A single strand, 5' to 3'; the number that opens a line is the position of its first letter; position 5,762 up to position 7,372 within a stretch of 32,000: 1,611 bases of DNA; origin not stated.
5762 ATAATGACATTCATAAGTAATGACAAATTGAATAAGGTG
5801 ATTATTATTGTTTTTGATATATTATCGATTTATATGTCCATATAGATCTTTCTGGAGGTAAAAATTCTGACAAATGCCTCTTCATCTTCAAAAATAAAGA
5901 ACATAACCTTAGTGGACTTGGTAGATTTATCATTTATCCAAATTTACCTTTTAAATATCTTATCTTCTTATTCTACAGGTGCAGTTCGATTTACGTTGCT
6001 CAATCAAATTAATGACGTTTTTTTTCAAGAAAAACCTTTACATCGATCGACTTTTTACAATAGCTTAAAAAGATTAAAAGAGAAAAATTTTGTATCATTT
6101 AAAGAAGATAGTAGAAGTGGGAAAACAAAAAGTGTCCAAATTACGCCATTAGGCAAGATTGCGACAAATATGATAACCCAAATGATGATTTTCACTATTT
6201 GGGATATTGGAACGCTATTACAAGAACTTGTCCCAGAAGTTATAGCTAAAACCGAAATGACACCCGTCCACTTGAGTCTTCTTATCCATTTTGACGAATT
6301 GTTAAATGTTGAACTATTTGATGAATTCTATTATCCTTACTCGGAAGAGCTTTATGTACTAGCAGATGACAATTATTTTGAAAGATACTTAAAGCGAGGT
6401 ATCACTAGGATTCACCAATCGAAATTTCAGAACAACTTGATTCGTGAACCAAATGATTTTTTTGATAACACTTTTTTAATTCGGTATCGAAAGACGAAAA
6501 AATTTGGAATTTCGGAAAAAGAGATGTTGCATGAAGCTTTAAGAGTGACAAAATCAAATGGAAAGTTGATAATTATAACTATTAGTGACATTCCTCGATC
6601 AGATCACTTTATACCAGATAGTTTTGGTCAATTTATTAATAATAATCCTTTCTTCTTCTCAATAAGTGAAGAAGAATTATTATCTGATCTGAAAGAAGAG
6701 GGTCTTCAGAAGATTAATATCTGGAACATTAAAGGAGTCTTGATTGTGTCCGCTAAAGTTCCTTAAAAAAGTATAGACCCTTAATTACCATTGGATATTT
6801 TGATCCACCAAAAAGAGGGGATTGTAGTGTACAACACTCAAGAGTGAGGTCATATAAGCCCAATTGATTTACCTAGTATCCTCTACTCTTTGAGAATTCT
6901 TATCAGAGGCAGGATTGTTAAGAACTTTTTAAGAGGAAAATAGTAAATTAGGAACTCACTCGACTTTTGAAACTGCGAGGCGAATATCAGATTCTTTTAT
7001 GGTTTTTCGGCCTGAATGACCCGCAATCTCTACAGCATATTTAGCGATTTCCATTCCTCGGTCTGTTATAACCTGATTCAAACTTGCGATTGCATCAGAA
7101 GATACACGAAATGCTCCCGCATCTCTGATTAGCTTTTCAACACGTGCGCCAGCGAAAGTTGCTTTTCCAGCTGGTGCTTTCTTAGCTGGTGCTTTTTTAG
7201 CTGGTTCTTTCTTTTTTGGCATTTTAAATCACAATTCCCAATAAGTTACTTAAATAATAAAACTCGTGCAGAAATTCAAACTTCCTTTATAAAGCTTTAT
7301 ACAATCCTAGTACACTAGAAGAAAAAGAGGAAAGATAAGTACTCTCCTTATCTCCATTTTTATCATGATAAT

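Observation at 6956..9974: Candidate archaeal histone-modification locus: Eis-type lysine acetyltransferase directly upstream of a Lys-tailed histone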

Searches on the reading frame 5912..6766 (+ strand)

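Call 3: search_protein_families(library=pfam, proteins=[window:5912-6766:+], max_evalue=0.01)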
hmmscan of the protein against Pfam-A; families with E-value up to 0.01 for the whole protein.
window:5912-6766:+ (284 aa): 1 family
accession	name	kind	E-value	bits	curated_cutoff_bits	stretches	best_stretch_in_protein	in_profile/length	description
PF03551.20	PadR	-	0.0049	17.3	27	1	32-83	18-71/75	Transcriptional regulator PadR-like family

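Call 4: search_protein_families(library=ncbifam, proteins=[window:5912-6766:+], max_evalue=0.01)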
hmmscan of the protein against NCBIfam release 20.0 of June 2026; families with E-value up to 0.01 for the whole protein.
window:5912-6766:+ (284 aa): 0 families

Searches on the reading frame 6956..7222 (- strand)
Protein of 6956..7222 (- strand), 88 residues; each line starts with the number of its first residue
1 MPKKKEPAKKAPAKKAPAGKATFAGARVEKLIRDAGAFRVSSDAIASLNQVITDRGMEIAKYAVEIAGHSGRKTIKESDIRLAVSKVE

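Call 3: search_protein_families(library=pfam, proteins=[window:6956-7222:-], max_evalue=0.01)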
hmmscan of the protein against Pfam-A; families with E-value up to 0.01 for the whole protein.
window:6956-7222:- (88 aa): 4 families
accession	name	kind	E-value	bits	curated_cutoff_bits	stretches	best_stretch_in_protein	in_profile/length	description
PF00808.29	CBFD_NFYB_HMF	-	5e-13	49.6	21.4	1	26-84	6-65/65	Histone-like transcription factor (CBF/NF-Y) and archaeal histone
PF00125.30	Histone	-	4.7e-07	30.5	26.4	1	30-85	63-120/122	Core histone H2A/H2B/H3/H4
PF15630.12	CENP-S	-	0.0012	19.7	28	1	35-86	21-72/76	CENP-S protein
PF15511.12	CENP-T_C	-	0.0046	17.5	28.1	1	35-82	25-72/108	Centromere kinetochore component CENP-T histone fold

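Call 4: search_protein_families(library=ncbifam, proteins=[window:6956-7222:-], max_evalue=0.01)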
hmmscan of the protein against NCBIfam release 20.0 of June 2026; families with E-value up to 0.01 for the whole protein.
window:6956-7222:- (88 aa): 2 families
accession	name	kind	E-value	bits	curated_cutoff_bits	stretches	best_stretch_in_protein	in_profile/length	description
NF043032.1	archaea_histone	superfamily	3.9e-24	84.8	50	1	26-83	3-60/60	histone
NF050153.2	Rv3852_fam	equivalog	4.4e-05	24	100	1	3-24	35-66/145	Rv3852 family protein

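Call 65: find_homologous_proteins(query=window:6956-7222:-, max_evalue=1e-10)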
Query window:6956-7222:- (88 aa): 215 proteins with E <= 1e-10 among 218 candidates; the best 120 are listed. Only proteins of 48 to 154 residues were searched: fused or split forms outside these lengths cannot appear, so this answer is no evidence that the protein stands alone or is whole; lengths 'longer' or 'shorter' looks for them.
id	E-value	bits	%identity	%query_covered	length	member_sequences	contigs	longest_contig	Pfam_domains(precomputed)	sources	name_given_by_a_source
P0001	2.6e-46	172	100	100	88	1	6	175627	PF00808.30,PF00125.31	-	-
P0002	4.7e-38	146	62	75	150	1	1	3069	PF02291.22,PF00808.30,PF15630.13,PF00125.31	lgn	-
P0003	1.2e-33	132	77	89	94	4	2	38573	PF00808.30,PF00125.31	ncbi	-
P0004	2.2e-32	128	81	80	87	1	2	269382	PF00808.30,PF00125.31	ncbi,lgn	ncbi:MAG: histone [Promethearchaeota archaeon]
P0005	4.5e-32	127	83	80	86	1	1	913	PF00808.30,PF00125.31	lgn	-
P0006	3.1e-30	121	81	80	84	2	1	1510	PF00808.30,PF00125.31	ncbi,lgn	-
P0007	1.0e-29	120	79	82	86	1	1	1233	PF00808.30,PF00125.31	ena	-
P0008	1.1e-29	120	71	99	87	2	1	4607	PF00808.30,PF00125.31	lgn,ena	-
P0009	1.5e-29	119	84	78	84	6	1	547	PF00808.30,PF00125.31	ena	-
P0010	2.0e-29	119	75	99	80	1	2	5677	PF00808.30,PF00125.31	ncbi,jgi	ncbi:MAG: histone [Candidatus Hodarchaeota archaeon]|jgi:histone H3/H4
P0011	2.3e-29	119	75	95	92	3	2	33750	PF00808.30,PF00125.31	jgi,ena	-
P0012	2.7e-29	119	71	82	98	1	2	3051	PF00808.30,PF00125.31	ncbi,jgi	ncbi:MAG: histone family protein [Candidatus Hodarchaeales archaeon]|jgi:histone H3/H4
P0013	2.9e-29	118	86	75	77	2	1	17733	PF00808.30,PF00125.31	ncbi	-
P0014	6.0e-29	117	75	99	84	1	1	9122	PF00808.30,PF00125.31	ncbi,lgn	ncbi:MAG: histone [Candidatus Thorarchaeota archaeon]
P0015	6.1e-29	117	70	99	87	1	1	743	PF00808.30,PF00125.31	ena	-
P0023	1.5e-27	113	72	81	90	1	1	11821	PF00808.30,PF00125.31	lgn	-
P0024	3.8e-27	112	78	74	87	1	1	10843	PF00808.30,PF00125.31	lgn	-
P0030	1.4e-24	104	72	74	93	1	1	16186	PF00808.30,PF00125.31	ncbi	-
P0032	1.8e-24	103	66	98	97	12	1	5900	PF00808.30,PF00125.31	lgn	-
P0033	2.1e-24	103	67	89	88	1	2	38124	PF00808.30,PF00125.31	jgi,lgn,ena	-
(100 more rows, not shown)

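Call 67: find_encoding_contigs(protein=P0003, flank=6000, max_places=2)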
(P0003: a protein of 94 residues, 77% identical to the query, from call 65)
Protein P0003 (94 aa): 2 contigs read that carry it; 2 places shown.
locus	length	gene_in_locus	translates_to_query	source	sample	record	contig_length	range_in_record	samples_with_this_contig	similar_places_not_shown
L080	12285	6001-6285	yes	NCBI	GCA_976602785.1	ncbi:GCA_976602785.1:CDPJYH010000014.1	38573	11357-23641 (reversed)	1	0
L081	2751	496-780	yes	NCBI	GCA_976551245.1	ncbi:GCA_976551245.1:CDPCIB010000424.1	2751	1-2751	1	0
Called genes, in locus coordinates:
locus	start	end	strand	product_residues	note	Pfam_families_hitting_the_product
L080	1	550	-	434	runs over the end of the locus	PF07690:MFS_1, PF13347:MFS_2, PF07690:MFS_1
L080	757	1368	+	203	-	PF02837:Glyco_hydro_2_N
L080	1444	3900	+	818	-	PF00703:Glyco_hydro_2, PF02836:Glyco_hydro_2_C, PF16353:LacZ_4, PF02929:Bgal_small_N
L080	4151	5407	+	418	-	PF13527:Acetyltransf_9, PF17668:Acetyltransf_17, PF13530:SCP2_2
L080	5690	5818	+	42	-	-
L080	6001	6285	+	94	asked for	PF00125:Histone, PF00808:CBFD_NFYB_HMF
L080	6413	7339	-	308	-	PF02540:NAD_synthase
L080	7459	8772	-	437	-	PF02040:ArsB, PF03600:CitMHS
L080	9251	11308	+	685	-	PF03190:Thioredox_DsbH, PF13899:Thioredoxin_7, PF07221:GlcNAc_2-epim (faint), PF03663:Glyco_hydro_76 (faint)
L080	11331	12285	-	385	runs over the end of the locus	PF00515:TPR_1 (faint), PF07719:TPR_2 (faint), PF13181:TPR_8 (faint), PF13428:TPR_14 (faint), PF17874:TPR_MalT (faint), PF13374:TPR_10 (faint), PF13424:TPR_12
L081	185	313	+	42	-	-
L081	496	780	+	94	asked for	PF00125:Histone, PF00808:CBFD_NFYB_HMF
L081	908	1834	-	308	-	PF02540:NAD_synthase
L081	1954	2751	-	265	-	?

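Call 68: find_encoding_contigs(protein=P0011, flank=6000, max_places=2)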
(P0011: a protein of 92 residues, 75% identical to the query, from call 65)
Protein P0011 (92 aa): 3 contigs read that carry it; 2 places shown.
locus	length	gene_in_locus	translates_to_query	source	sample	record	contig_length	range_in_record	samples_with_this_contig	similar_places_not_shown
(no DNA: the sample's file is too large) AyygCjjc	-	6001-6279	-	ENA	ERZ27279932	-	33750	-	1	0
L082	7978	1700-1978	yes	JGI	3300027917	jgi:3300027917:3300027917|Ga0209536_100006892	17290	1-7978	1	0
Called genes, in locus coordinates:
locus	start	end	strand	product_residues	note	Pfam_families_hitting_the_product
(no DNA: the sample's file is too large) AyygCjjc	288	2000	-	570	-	PF00749:tRNA-synt_1c, PF03950:tRNA-synt_1c_C, PF20974:tRNA-synt_1c_C2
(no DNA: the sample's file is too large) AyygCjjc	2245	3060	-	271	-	PF04414:tRNA_deacylase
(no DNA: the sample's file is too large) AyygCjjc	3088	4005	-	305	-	-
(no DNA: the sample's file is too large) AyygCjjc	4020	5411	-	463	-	PF02040:ArsB, PF03600:CitMHS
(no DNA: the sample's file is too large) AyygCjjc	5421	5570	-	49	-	-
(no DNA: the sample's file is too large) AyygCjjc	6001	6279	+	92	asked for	PF00125:Histone, PF00808:CBFD_NFYB_HMF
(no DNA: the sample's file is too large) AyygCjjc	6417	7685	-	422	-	PF13527:Acetyltransf_9, PF17668:Acetyltransf_17, PF13530:SCP2_2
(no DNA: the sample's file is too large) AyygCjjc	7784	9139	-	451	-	PF01555:N6_N4_Mtase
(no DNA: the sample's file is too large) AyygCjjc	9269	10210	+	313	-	PF01555:N6_N4_Mtase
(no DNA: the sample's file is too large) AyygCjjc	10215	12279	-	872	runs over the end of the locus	PF02384:N6_Mtase, PF20473:MmeI_Mtase (weak), PF07669:Eco57I (weak), PF18135:Type_ISP_C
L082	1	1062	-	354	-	?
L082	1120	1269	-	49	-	-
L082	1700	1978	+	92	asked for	PF00125:Histone, PF00808:CBFD_NFYB_HMF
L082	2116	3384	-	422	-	PF13527:Acetyltransf_9, PF17668:Acetyltransf_17, PF13530:SCP2_2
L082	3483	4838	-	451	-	PF01555:N6_N4_Mtase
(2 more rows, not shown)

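Call 69: find_encoding_contigs(protein=P0030, flank=6000, max_places=2)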
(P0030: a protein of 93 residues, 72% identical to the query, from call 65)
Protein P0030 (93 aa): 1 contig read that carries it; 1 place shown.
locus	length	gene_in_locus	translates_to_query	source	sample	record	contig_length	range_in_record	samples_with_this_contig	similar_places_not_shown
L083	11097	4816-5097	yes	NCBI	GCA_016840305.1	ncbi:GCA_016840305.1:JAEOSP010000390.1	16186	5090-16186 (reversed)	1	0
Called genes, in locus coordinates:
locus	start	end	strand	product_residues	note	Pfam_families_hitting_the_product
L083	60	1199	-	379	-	PF01208:URO-D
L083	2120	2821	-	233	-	PF12706:Lactamase_B_2 (weak)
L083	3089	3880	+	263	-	-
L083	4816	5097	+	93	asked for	PF00125:Histone, PF00808:CBFD_NFYB_HMF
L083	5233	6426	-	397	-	-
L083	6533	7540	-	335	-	PF00291:PALP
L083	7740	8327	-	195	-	PF01613:Flavin_Reduct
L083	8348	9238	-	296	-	-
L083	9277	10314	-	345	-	-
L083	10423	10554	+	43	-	-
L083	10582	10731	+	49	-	-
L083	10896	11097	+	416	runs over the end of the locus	PF07690:MFS_1, PF12832:MFS_1_like, PF00083:Sugar_tr, PF07690:MFS_1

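Call 70: find_encoding_contigs(protein=P0033, flank=6000, max_places=2)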
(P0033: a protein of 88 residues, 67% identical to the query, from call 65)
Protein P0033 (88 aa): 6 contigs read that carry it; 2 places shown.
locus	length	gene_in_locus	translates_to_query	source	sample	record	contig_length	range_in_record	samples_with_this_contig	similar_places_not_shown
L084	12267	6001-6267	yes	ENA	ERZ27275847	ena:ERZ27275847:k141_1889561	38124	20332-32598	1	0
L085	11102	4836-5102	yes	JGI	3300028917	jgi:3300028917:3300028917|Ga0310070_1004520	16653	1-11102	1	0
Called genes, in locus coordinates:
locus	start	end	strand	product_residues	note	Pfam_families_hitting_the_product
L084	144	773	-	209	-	-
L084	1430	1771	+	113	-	PF21473:OB_Ssb-like (weak)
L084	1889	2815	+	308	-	-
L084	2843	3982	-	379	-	PF01936:NYN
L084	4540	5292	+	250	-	PF09754:PAC2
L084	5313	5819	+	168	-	PF00011:HSP20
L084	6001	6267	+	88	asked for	PF00125:Histone (weak), PF00808:CBFD_NFYB_HMF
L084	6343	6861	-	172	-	PF00252:Ribosomal_L16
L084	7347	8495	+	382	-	PF01210:NAD_Gly3P_dh_N, PF02558:ApbA (weak), PF03446:NAD_binding_2 (weak), PF02317:Octopine_DH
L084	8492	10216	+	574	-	PF02310:B12-binding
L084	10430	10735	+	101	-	PF02538:Hydantoinase_B (weak)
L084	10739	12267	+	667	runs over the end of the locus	PF05378:Hydant_A_N, PF01968:Hydantoinase_A, PF19278:Hydant_A_C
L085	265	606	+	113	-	PF21473:OB_Ssb-like (weak)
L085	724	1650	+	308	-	-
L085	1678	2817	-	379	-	PF01936:NYN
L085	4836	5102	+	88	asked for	PF00125:Histone (weak), PF00808:CBFD_NFYB_HMF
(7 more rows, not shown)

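Call 71: find_encoding_contigs(protein=P0023, flank=5000, max_places=1)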
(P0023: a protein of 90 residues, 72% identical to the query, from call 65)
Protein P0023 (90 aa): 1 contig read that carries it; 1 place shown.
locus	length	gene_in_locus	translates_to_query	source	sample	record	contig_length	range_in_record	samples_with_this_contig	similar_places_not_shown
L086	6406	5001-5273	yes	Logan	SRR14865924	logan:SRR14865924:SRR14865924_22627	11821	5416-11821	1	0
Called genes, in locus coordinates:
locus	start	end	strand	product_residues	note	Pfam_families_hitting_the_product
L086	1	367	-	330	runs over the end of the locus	PF01208:URO-D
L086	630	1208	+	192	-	PF00005:ABC_tran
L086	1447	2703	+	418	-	PF13527:Acetyltransf_9, PF17668:Acetyltransf_17, PF13530:SCP2_2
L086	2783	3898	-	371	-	PF01134:GIDA (weak), PF01266:DAO (faint), PF01494:FAD_binding_3 (faint), PF05834:Lycopene_cycl (faint), PF07992:Pyr_redox_2 (faint), PF12831:FAD_oxidored (weak), PF13738:Pyr_redox_3 (faint)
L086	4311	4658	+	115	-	PF13240:Zn_Ribbon_1 (weak), PF13248:Zn_ribbon_3 (weak)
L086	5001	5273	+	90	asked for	PF00125:Histone, PF00808:CBFD_NFYB_HMF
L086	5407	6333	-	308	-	PF02540:NAD_synthase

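Call 72: find_encoding_contigs(protein=P0024, flank=5000, max_places=1)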
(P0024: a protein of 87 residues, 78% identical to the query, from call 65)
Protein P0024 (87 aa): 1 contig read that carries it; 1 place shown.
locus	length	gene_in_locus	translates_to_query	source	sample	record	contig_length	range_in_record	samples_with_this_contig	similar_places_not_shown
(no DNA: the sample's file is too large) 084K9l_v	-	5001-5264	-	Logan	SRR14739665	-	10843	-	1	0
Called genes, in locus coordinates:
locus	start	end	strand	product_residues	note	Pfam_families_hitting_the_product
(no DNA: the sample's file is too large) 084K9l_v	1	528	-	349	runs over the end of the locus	PF03706:LPG_synthase_TM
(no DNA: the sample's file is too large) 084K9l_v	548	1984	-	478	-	PF13450:NAD_binding_8, PF01593:Amino_oxidase, PF03275:GLF (faint)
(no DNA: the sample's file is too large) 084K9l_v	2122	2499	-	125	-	-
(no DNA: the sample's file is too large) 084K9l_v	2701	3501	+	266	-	PF01209:Ubie_methyltran, PF02353:CMAS, PF05175:MTS, PF05401:NodS, PF06325:PrmA, PF13489:Methyltransf_23, PF13649:Methyltransf_25, PF13847:Methyltransf_31, +8 more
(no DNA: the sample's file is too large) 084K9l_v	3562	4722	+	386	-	PF02737:3HCDH_N, PF03446:NAD_binding_2 (faint), PF00725:3HCDH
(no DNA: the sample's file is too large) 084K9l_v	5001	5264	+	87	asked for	PF00125:Histone (weak), PF00808:CBFD_NFYB_HMF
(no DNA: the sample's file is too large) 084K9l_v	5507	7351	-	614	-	-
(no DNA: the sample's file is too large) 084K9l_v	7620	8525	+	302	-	?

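Call 73: find_encoding_contigs(protein=P0013, flank=5000, max_places=1)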
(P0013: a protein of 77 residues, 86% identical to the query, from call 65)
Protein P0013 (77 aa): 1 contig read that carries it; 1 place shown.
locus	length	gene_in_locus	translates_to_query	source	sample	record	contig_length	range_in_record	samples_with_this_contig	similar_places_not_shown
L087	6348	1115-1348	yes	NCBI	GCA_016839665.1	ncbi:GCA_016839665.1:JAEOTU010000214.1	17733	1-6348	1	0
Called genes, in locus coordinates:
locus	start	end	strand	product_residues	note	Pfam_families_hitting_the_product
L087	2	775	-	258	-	?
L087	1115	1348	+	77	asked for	PF00125:Histone (weak), PF00808:CBFD_NFYB_HMF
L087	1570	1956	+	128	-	-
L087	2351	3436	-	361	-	-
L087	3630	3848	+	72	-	-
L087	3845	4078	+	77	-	PF01022:HTH_5, PF01978:TrmB (weak), PF12840:HTH_20 (weak), PF13412:HTH_24, PF13601:HTH_34 (weak), PF25212:HVO_A0114 (weak)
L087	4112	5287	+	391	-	-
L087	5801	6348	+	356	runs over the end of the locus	-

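Call 74: find_encoding_contigs(protein=P0032, flank=5000, max_places=1)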
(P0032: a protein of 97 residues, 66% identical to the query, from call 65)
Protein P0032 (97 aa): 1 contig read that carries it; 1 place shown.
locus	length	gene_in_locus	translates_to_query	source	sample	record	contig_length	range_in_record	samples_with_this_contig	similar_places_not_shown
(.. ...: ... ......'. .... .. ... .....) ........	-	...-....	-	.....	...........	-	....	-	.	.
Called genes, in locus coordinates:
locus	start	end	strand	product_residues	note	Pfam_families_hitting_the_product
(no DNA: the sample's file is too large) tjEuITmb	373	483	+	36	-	-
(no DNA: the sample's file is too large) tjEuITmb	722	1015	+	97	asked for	PF00125:Histone, PF00808:CBFD_NFYB_HMF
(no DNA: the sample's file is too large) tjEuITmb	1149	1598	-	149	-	PF02540:NAD_synthase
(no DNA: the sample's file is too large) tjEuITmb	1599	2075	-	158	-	PF02540:NAD_synthase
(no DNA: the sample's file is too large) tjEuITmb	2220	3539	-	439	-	PF02040:ArsB, PF03600:CitMHS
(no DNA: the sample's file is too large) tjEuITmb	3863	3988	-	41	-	-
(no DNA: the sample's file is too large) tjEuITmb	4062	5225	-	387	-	PF07719:TPR_2 (faint), PF13181:TPR_8 (faint), PF17874:TPR_MalT (faint), PF00515:TPR_1 (faint), PF13374:TPR_10 (faint), PF13424:TPR_12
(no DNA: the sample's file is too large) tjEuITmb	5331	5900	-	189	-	?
